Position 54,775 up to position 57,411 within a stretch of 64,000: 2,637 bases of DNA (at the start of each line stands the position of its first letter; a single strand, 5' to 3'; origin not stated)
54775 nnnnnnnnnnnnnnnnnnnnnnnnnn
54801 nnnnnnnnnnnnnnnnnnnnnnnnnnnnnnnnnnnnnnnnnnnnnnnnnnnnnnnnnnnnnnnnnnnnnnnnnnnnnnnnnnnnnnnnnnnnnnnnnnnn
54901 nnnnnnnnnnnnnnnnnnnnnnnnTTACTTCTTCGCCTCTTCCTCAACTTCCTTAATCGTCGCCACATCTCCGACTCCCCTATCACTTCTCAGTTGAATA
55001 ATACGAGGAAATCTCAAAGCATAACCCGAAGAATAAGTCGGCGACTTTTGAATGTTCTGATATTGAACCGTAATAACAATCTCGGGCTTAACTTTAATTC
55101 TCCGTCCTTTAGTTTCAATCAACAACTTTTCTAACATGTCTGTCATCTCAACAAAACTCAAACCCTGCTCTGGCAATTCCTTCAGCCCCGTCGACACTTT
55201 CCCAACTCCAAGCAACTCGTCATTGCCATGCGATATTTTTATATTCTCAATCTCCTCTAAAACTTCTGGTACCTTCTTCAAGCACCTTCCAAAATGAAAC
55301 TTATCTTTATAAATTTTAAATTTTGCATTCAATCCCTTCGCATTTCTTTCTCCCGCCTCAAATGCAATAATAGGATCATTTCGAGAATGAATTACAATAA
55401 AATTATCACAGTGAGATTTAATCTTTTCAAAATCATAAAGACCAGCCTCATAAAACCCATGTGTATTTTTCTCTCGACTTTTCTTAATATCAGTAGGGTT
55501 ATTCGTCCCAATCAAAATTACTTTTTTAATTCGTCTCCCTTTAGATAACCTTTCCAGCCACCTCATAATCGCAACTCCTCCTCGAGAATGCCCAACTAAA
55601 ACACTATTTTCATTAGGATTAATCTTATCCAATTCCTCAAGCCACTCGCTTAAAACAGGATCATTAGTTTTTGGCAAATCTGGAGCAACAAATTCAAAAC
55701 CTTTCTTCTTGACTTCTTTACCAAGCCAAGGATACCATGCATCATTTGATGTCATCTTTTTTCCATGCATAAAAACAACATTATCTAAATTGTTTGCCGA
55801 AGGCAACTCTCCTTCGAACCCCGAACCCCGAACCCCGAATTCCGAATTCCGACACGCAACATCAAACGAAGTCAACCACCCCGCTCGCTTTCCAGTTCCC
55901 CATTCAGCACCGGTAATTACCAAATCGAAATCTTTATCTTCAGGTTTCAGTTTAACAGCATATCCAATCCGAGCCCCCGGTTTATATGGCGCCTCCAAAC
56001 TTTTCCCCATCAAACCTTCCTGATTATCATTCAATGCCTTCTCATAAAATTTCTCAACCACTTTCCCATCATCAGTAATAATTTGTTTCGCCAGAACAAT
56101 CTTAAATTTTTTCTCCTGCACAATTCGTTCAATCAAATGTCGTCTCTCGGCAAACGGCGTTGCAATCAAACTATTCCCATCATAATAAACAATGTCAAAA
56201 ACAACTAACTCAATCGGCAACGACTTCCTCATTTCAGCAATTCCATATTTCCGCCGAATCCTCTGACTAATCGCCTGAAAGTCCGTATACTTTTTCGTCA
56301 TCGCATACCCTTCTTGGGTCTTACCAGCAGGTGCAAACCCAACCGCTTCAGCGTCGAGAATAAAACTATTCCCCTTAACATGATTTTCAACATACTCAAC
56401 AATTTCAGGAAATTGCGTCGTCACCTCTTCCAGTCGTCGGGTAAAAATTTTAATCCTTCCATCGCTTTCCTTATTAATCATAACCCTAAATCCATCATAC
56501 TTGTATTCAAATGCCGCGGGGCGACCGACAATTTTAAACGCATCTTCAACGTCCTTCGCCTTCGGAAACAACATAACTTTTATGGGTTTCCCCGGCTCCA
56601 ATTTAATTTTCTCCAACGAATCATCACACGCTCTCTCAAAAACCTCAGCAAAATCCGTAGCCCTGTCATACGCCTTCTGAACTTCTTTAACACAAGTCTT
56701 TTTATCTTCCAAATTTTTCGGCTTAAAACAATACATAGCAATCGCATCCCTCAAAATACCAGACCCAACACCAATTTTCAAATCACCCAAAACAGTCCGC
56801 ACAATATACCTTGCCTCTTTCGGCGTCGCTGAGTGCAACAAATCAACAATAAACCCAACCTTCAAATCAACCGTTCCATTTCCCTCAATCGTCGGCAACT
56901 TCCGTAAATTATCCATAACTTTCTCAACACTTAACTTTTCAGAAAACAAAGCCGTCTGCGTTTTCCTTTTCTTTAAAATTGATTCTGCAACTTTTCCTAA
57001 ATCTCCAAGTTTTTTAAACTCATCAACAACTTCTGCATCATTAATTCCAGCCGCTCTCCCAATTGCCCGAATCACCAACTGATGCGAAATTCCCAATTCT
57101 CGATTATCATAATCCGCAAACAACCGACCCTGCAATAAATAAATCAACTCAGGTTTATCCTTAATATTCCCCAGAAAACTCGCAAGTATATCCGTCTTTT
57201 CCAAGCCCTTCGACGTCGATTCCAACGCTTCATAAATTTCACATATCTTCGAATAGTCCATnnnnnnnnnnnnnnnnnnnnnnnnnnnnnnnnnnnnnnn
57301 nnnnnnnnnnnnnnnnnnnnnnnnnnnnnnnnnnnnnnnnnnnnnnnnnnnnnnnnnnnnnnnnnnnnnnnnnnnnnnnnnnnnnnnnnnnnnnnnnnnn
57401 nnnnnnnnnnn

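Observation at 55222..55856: ATP-dependent DNA ligase with a complete alpha/beta-hydrolase domain inserted in its OB domain, bordered by a heptamer array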

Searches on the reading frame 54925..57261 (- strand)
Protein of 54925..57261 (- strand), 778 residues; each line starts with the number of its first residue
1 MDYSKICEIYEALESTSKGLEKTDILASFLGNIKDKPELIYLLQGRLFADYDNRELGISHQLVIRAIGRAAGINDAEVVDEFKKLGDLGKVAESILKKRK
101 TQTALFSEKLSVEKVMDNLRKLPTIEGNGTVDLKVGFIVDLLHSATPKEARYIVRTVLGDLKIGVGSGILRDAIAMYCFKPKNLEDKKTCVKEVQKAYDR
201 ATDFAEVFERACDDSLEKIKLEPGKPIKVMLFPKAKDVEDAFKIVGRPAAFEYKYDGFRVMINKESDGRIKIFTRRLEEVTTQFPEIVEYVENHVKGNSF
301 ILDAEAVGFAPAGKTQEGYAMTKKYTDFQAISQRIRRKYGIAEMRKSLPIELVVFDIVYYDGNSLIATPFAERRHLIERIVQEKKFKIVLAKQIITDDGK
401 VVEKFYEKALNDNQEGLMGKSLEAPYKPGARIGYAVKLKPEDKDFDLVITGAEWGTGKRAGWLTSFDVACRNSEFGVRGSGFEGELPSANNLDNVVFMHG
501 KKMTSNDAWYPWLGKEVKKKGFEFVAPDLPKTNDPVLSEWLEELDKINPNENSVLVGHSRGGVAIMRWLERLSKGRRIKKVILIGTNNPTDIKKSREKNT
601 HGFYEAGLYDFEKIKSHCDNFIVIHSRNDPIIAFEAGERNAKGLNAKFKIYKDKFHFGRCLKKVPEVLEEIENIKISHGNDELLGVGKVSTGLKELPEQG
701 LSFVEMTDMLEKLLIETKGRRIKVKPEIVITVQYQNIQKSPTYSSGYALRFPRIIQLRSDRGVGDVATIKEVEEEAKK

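Call 3: search_protein_families(library=pfam, proteins=[window:54925-57261:-], max_evalue=0.1)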
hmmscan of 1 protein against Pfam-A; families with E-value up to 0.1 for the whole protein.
window:54925-57261:- (778 aa): 10 families
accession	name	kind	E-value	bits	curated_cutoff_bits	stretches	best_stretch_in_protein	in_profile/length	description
PF01068.26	DNA_ligase_A_M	-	1.3e-44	152.7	26.2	1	230-439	2-204/204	ATP dependent DNA ligase domain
PF04675.19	DNA_ligase_A_N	-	6.7e-43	147.3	24.6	1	3-175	2-174/174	DNA ligase N terminus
PF06821.19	Ser_hydrolase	-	4.9e-14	53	22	1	496-657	2-154/172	Serine hydrolase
PF04679.21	DNA_ligase_A_C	-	4e-07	30.8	27.5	1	680-761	15-94/94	ATP dependent DNA ligase C terminal region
PF00561.26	Abhydrolase_1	-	5.5e-06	26.7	25.8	1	495-590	3-107/245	alpha/beta hydrolase fold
PF12146.15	Hydrolase_4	-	9.6e-05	22.2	27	1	539-586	64-109/239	Serine aminopeptidase, S33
PF12695.13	Abhydrolase_5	-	0.00072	19.8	27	1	495-594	2-97/164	Alpha/beta hydrolase family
PF12697.13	Abhydrolase_6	-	0.0037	18.4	26.3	1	495-585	1-92/217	Alpha/beta hydrolase family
PF01331.24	mRNA_cap_enzyme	-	0.011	16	29.6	0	351-395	91-134/194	mRNA capping enzyme, catalytic domain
PF06028.17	DUF915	-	0.085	12.6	22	0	540-587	92-142/255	Alpha/beta hydrolase of unknown function (DUF915)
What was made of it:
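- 56737..57255 (-): Ligase N-terminal DNA-binding domain (residues 3-175). PF04675, 147 bits (call 3).
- On Ser_hydrolase PF06821 (YdeN/RBBP9): 53 bits against 22, residues 496-657, profile positions 2-154 of 172 (call 3).
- On Transposon-type insertion with target-site duplication: The insert encodes only the hydrolase (call 3).
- Checked: Pfam domains (call 3):
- No intein or Hint Pfam hit was found (call 3).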

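Call 4: search_protein_families(library=ncbifam, proteins=[window:54925-57261:-], max_evalue=0.1)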
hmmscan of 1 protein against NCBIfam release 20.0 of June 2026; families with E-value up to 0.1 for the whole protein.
window:54925-57261:- (778 aa): 13 families
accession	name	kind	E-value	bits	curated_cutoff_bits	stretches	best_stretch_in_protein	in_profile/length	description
NF041331.1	LigA_Halo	equivalog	3.4e-110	369.1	830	2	1-474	1-461/552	ATP-dependent DNA ligase LigA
TIGR00574.1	dnl1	superfamily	3.7e-98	329.5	217.8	2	55-474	1-415/527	ATP-dependent DNA ligase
NF002868.0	PRK03180.1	equivalog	1.3e-77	261.7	641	2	104-476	67-416/509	ATP-dependent DNA ligase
NF006701.0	PRK09247.1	equivalog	1.4e-53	182.7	543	2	6-473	4-440/540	ATP-dependent DNA ligase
TIGR04120.1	DNA_lig_bact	equivalog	1.1e-47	163.2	400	2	7-473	4-431/526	cisplatin damage response ATP-dependent DNA ligase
TIGR02779.1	NHEJ_ligase_lig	equivalog_domain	6.8e-32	110.9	227.75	1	250-485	17-232/302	non-homologous end-joining DNA ligase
NF007210.0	PRK09632.1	equivalog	3.4e-29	101.7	989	1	220-473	471-691/781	ATP-dependent DNA ligase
TIGR02776.1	NHEJ_ligase_prk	equivalog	1.9e-26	93.1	373.2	1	250-483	8-221/587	DNA ligase D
NF006078.0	PRK08224.1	equivalog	4.6e-24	85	296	1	227-456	9-214/350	ATP-dependent DNA ligase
NF005796.0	PRK07636.1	subfamily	2.5e-18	66.2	337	1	251-431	22-177/275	ATP-dependent DNA ligase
NF007211.0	PRK09633.1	equivalog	6.6e-16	57.8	774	1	250-439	19-207/610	DNA ligase D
NF004628.0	PRK05972.1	subfamily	2.2e-15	55.9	895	1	249-469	261-455/870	ATP-dependent DNA ligase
NF006592.0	PRK09125.1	equivalog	3.1e-10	39.6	200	1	326-483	96-244/283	DNA ligase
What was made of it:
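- On ATP-dependent DNA ligase (TIGR00574 / Pfam PF04675+PF01068+PF04679): PF04675 147 bits (cut-off 24.6); PF01068 153 (26.2); PF04679 30.8 (27.5, partial profile 15-94); TIGR00574 329.5 (217.8) (calls 3, 4).
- Closest known: Multidomain ligases built by end-to-end fusion. Same: NCBIfam LigD models hit only the core (call 4).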

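Call 6: find_homologous_proteins(query=window:54925-57261:-, max_evalue=1e-10)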
Query window:54925-57261:- (778 aa): 4469 proteins with E <= 1e-10 among 8000 candidates; the best 120 are listed.
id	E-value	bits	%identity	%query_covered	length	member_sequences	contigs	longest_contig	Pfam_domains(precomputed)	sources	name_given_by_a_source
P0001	0.0e+0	1195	68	100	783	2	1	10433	PF04675.20,PF06821.20,PF01068.27,PF04679.22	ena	-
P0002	0.0e+0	1163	94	63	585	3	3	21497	PF04675.20,PF01068.27,PF04679.22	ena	-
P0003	0.0e+0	1059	89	61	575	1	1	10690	PF04675.20,PF01068.27,PF04679.22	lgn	-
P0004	0.0e+0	1052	83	62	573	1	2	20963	PF04675.20,PF01068.27,PF04679.22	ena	-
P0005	0.0e+0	1038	83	63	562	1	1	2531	PF04675.20,PF01068.27,PF04679.22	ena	-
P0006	2.3e-291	987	81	61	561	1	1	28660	PF04675.20,PF01068.27,PF04679.22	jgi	jgi:DNA ligase-1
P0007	7.4e-291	985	80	61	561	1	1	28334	PF04675.20,PF01068.27,PF04679.22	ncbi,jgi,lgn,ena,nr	ncbi:MAG: ATP-dependent DNA ligase [Nanoarchaeota archaeon]|nr:ATP-dependent DNA ligase [Nanoarchaeo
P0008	1.8e-288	977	78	63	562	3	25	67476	PF04675.20,PF01068.27,PF04679.22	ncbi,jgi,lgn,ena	-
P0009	5.0e-288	976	78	61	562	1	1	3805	PF01331.26,PF04675.20,PF01068.27,PF04679.22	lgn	-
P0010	1.8e-287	974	79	61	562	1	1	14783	PF04675.20,PF01068.27,PF04679.22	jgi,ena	-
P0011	3.3e-287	973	80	61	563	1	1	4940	PF04675.20,PF01068.27,PF04679.22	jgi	jgi:DNA ligase-1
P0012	4.7e-287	972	80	61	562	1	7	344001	PF04675.20,PF01068.27,PF04679.22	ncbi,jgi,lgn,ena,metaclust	metaclust:\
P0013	4.2e-285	966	80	61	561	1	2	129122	PF04675.20,PF01068.27,PF04679.22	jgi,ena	-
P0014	6.5e-285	965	76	63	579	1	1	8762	PF04675.20,PF01068.27,PF04679.22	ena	-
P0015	1.1e-284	965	79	61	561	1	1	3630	PF04675.20,PF01068.27,PF04679.22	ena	-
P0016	7.4e-284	962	78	61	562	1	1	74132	PF04675.20,PF01068.27,PF04679.22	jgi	jgi:DNA ligase 1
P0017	1.3e-283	961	78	61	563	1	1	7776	PF04675.20,PF01068.27,PF04679.22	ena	-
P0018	2.0e-283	961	78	61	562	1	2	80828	PF04675.20,PF01068.27,PF04679.22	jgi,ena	-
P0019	6.0e-283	959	78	61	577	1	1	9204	PF04675.20,PF01068.27,PF04679.22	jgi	jgi:DNA ligase 1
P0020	4.9e-282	956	79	61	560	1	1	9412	PF04675.20,PF01068.27,PF04679.22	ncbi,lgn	-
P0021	5.1e-282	956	78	61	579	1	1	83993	PF04675.20,PF01068.27,PF04679.22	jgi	jgi:DNA ligase 1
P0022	9.4e-282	955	77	61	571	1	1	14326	PF04675.20,PF01068.27,PF04679.22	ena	-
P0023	2.9e-281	953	78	61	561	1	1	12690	PF04675.20,PF01068.27,PF04679.22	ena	-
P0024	7.0e-281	952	79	61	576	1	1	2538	PF04675.20,PF01068.27,PF04679.22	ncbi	-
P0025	4.0e-280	950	77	61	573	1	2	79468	PF04675.20,PF01068.27,PF04679.22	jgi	-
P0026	9.0e-280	948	77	61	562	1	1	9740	PF04675.20,PF01068.27,PF04679.22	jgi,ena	-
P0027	1.0e-279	948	74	62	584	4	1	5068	PF04675.20,PF01068.27,PF04679.22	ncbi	-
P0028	1.4e-279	948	78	61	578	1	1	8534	PF04675.20,PF01068.27,PF04679.22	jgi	-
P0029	1.5e-279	948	78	61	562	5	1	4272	PF04675.20,PF01068.27,PF04679.22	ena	-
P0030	3.0e-279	947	79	61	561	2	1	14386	PF04675.20,PF01068.27,PF04679.22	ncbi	-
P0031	3.3e-279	947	78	61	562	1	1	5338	PF04675.20,PF01068.27,PF04679.22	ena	-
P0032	1.1e-278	945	78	61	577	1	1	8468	PF04675.20,PF01068.27,PF04679.22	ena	-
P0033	8.2e-278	942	77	61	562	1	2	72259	PF04675.20,PF01068.27,PF04679.22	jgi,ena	-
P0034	8.7e-278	942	74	63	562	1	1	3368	PF04675.20,PF01068.27,PF04679.22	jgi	-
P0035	9.4e-278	942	75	63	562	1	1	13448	PF04675.20,PF01068.27,PF04679.22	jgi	jgi:DNA ligase-1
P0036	1.7e-277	941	77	61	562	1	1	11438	PF04675.20,PF01068.27,PF04679.22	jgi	-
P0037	2.4e-277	940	76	61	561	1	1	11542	PF04675.20,PF01068.27,PF04679.22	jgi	jgi:DNA ligase-1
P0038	3.4e-277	940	77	61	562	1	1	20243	PF04675.20,PF01068.27,PF04679.22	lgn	-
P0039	3.8e-277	940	78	61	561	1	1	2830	PF04675.20,PF01068.27,PF04679.22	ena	-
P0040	8.0e-277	939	77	61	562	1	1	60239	PF04675.20,PF01068.27,PF04679.22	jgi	jgi:DNA ligase-1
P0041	9.0e-277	938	77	61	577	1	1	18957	PF04675.20,PF01068.27,PF04679.22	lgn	-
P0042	1.9e-275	934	77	61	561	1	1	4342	PF04675.20,PF01068.27,PF04679.22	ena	-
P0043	5.2e-275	933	76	61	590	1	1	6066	PF04675.20,PF01068.27,PF04679.22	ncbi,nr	ncbi:MAG: ATP-dependent DNA ligase [Nanoarchaeota archaeon]|nr:ATP-dependent DNA ligase [Nanoarchaeo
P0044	1.1e-274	932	77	61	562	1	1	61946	PF04675.20,PF01068.27,PF04679.22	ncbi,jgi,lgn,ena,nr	ncbi:MAG: ATP-dependent DNA ligase [Nanoarchaeota archaeon]|nr:ATP-dependent DNA ligase [Nanoarchaeo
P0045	2.6e-274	930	77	61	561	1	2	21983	PF04675.20,PF01068.27,PF04679.22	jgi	-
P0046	7.1e-274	929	74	64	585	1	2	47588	PF04675.20,PF01068.27,PF04679.22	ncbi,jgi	-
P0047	1.2e-273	928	77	62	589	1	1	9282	PF04675.20,PF01068.27,PF04679.22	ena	-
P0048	4.7e-273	926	75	61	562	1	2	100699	PF04675.20,PF01068.27,PF04679.22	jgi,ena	-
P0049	2.1e-271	921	74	61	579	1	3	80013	PF04675.20,PF01068.27,PF04679.22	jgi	jgi:DNA ligase 1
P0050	2.2e-271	921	75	61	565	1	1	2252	PF04675.20,PF01068.27,PF04679.22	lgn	-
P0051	2.6e-271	920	75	61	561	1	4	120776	PF04675.20,PF01068.27,PF04679.22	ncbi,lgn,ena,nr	ncbi:ATP-dependent DNA ligase [Candidatus Pacearchaeota archaeon]|nr:ATP-dependent DNA ligase [Candi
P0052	6.0e-271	919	75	61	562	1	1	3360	PF04675.20,PF01068.27,PF04679.22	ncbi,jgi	-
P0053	7.2e-271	919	73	62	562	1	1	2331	PF04675.20,PF01068.27,PF04679.22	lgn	-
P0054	2.6e-270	917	76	62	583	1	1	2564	PF04675.20,PF01068.27,PF04679.22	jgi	-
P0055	1.0e-269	915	75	61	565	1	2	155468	PF04675.20,PF01068.27,PF04679.22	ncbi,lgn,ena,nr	ncbi:ATP-dependent DNA ligase [Candidatus Pacearchaeota archaeon]|nr:ATP-dependent DNA ligase [Candi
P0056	2.2e-269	914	74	61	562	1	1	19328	PF04675.20,PF01068.27,PF04679.22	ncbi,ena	-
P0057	4.9e-269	913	76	61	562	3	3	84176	PF04675.20,PF01068.27,PF04679.22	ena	-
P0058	5.5e-269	913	75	61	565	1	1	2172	PF04675.20,PF01068.27,PF04679.22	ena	-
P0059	1.1e-268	912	73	62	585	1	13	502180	PF04675.20,PF01068.27,PF04679.22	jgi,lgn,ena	jgi:DNA ligase 1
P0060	1.9e-268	911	74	61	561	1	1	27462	PF04675.20,PF01068.27,PF04679.22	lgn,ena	-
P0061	2.3e-268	911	77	60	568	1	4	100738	PF04675.20,PF01068.27,PF04679.22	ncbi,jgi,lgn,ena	-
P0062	2.4e-268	911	76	61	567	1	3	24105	PF04675.20,PF01068.27,PF04679.22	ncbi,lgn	-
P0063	2.5e-268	911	74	61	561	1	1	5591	PF04675.20,PF01068.27,PF04679.22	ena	-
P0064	4.1e-268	910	74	61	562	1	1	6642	PF04675.20,PF01068.27,PF04679.22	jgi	-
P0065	7.8e-268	909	77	61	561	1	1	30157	PF04675.20,PF01068.27,PF04679.22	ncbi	ncbi:MAG: ATP-dependent DNA ligase [archaeon]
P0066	4.6e-267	906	77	61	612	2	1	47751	PF04675.20,PF01068.27,PF04679.22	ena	-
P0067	5.5e-267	906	74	61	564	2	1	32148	PF04675.20,PF01068.27,PF04679.22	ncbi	-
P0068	6.9e-267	906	74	61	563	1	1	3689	PF04675.20,PF01068.27,PF04679.22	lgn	-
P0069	1.9e-266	904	73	62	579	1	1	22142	PF04675.20,PF01068.27,PF04679.22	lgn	-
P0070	2.1e-266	904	56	100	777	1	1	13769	PF04675.20,PF06821.20,PF01068.27,PF04679.22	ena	-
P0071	3.7e-266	903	71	63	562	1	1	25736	PF04675.20,PF01068.27,PF04679.22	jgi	jgi:DNA ligase 1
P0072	9.9e-266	902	70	65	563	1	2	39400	PF04675.20,PF01068.27,PF04679.22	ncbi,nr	ncbi:MAG: ATP-dependent DNA ligase [archaeon]|nr:ATP-dependent DNA ligase [archaeon] MCR4323374.1 AT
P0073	1.8e-265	901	75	61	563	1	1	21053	PF04675.20,PF01068.27,PF04679.22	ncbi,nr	ncbi:MAG: ATP-dependent DNA ligase [Nanoarchaeota archaeon]|nr:ATP-dependent DNA ligase [Nanoarchaeo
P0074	6.4e-265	899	75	62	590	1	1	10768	PF04675.20,PF01068.27,PF04679.22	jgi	-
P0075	7.5e-265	899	74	61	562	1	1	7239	PF04675.20,PF01068.27,PF04679.22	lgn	-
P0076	3.2e-264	897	75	60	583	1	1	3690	PF04675.20,PF01068.27,PF04679.22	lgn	-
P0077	5.2e-264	896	75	61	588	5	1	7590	PF04675.20,PF01068.27,PF04679.22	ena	-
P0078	6.3e-264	896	74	61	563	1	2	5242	PF04675.20,PF01068.27,PF04679.22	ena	-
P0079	3.9e-263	893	72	61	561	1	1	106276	PF04675.20,PF01068.27,PF04679.22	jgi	jgi:DNA ligase 1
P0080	4.2e-261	887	73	61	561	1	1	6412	PF04675.20,PF01068.27,PF04679.22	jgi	-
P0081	1.1e-260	885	70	61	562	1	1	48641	PF04675.20,PF01068.27,PF04679.22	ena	-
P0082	1.1e-260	885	73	61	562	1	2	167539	PF04675.20,PF01068.27,PF04679.22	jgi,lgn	jgi:DNA ligase-1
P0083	1.4e-260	885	73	61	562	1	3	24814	PF04675.20,PF01068.27,PF04679.22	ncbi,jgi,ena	-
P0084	5.5e-260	883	72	61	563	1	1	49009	PF04675.20,PF01068.27,PF04679.22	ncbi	ncbi:MAG: ATP-dependent DNA ligase [archaeon]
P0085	1.1e-259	882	73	61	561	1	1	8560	PF04675.20,PF01068.27,PF04679.22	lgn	-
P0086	1.6e-259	881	74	59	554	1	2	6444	PF04675.20,PF01068.27,PF04679.22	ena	-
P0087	2.1e-259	881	74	61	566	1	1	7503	PF04675.20,PF01068.27,PF04679.22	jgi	jgi:DNA ligase-1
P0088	2.9e-259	881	73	61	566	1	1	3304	PF04675.20,PF01068.27,PF04679.22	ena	-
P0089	3.2e-259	880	71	61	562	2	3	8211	PF04675.20,PF01068.27,PF04679.22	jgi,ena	-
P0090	3.8e-259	880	74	61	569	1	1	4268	PF04675.20,PF01068.27,PF04679.22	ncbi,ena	-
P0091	1.6e-258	878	72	62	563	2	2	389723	PF04675.20,PF01068.27,PF04679.22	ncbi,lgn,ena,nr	ncbi:ATP-dependent DNA ligase [archaeon]|nr:ATP-dependent DNA ligase [archaeon]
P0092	1.9e-258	878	73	61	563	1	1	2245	PF04675.20,PF01068.27,PF04679.22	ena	-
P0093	2.2e-258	878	71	62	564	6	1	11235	PF04675.20,PF01068.27,PF04679.22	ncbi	-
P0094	9.2e-258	876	72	61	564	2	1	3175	PF04675.20,PF01068.27,PF04679.22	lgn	-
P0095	1.5e-257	875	73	61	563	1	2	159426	PF04675.20,PF01068.27,PF04679.22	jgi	-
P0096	2.2e-257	874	71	61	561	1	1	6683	PF04675.20,PF01068.27,PF04679.22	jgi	-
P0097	3.4e-257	874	73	62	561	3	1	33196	PF04675.20,PF01068.27,PF04679.22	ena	-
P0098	4.6e-257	873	74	61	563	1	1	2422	PF04675.20,PF01068.27,PF04679.22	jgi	jgi:DNA ligase-1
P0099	1.9e-256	871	70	60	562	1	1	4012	PF04675.20,PF01068.27,PF04679.22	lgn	-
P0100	2.7e-256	871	73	61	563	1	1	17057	PF04675.20,PF01068.27,PF04679.22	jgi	jgi:DNA ligase 1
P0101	3.8e-256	870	72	61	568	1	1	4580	PF04675.20,PF01068.27,PF04679.22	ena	-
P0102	8.3e-256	869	71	61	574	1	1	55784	PF04675.20,PF01068.27,PF04679.22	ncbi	-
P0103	2.5e-255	868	72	61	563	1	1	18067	PF04675.20,PF01068.27,PF04679.22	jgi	jgi:DNA ligase 1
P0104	3.1e-255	867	69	63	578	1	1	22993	PF04675.20,PF01068.27,PF04679.22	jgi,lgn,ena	-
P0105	3.5e-255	867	71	61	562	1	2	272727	PF04675.20,PF01068.27,PF04679.22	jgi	jgi:DNA ligase-1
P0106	5.7e-255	866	70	60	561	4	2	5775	PF04675.20,PF01068.27,PF04679.22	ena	-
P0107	2.0e-254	865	72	61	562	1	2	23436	PF04675.20,PF01068.27,PF04679.22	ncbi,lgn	-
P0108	2.8e-254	864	74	61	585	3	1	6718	PF04675.20,PF01068.27,PF04679.22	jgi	jgi:DNA ligase-1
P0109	3.0e-254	864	76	56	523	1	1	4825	PF04675.20,PF01068.27,PF04679.22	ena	-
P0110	3.6e-254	864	70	62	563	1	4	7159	PF04675.20,PF01068.27,PF04679.22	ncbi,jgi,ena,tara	jgi:DNA ligase-1|tara:strand:+ start:4638 stop:6329 length:1692 start_codon:yes stop_codon:yes gene_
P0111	3.8e-254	864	70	62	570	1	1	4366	PF04675.20,PF01068.27,PF04679.22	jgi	jgi:DNA ligase-1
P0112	5.2e-254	863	67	67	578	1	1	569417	PF04675.20,PF01068.27,PF04679.22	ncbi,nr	ncbi:ATP-dependent DNA ligase [Methanococcoides sp. SA1]|nr:ATP-dependent DNA ligase [Methanococcoid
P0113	4.1e-253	860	70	61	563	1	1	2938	PF04675.20,PF01068.27,PF04679.22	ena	-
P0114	5.3e-253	860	72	62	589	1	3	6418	PF04675.20,PF01068.27,PF04679.22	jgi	-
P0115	5.6e-253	860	69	60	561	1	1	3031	PF04675.20,PF01068.27,PF04679.22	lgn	-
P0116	9.5e-253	859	69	62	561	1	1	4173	PF04675.20,PF01068.27,PF04679.22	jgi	-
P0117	1.6e-252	858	70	61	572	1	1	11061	PF04675.20,PF01068.27,PF04679.22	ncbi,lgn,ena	-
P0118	1.8e-252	858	70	61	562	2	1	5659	PF04675.20,PF01068.27,PF04679.22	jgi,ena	jgi:DNA ligase-1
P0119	2.9e-252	857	71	61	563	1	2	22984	PF04675.20,PF01068.27,PF04679.22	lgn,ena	-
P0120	6.9e-252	856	73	61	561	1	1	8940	PF04675.20,PF01068.27,PF04679.22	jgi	-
